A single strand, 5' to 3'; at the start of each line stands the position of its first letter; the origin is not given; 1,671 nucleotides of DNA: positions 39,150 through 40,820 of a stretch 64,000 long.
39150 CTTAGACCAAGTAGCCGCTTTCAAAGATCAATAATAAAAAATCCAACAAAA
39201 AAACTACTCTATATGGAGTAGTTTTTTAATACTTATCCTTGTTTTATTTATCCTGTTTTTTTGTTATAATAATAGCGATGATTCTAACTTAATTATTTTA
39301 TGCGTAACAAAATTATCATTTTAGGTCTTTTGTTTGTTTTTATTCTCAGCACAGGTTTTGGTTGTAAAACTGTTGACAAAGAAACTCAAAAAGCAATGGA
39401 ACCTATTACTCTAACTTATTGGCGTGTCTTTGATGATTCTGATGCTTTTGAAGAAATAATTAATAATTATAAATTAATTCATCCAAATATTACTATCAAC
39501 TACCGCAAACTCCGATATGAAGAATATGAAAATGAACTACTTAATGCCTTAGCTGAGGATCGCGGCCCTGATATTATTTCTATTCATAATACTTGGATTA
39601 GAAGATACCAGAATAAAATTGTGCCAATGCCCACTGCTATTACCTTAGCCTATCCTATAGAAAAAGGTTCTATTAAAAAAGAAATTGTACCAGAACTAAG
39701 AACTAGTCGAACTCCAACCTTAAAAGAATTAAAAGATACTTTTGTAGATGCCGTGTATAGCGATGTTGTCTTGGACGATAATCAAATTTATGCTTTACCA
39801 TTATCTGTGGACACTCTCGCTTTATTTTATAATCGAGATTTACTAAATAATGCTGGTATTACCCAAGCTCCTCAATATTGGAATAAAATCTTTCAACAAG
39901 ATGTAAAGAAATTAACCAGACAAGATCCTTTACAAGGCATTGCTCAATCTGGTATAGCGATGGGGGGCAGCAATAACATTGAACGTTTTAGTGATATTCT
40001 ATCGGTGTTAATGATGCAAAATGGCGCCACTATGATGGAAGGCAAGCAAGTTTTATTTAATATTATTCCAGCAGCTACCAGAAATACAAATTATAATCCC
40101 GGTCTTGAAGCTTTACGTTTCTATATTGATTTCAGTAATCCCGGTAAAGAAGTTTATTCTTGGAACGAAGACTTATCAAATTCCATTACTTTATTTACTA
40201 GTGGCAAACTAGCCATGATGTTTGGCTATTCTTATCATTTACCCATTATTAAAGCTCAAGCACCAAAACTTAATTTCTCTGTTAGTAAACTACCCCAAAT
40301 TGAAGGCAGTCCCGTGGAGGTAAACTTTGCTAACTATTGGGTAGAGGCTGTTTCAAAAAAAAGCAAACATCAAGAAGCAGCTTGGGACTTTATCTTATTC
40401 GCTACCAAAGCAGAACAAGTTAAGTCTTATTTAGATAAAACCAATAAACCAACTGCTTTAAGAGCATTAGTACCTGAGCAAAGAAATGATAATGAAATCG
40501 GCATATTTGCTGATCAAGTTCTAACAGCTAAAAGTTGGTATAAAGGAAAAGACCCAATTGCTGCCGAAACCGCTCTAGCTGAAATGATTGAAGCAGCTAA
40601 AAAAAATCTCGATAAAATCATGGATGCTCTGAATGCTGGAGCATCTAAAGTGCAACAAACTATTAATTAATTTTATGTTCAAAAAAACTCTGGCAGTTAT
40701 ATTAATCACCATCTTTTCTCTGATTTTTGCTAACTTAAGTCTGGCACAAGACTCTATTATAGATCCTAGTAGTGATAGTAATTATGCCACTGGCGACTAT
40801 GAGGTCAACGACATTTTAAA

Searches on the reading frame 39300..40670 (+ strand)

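Call 36: search_protein_families(library=pfam, proteins=[window:39300-40670:+], max_evalue=0.00001)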
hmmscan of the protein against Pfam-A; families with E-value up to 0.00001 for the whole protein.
window:39300-40670:+ (456 aa): 2 families
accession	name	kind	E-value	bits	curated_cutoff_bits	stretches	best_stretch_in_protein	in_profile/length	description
PF01547.30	SBP_bac_1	-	3.2e-29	103.3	26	1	48-374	6-306/307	Bacterial extracellular solute-binding protein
PF13416.11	SBP_bac_8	-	7.7e-22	78.8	27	1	54-386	3-261/279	Bacterial extracellular solute-binding protein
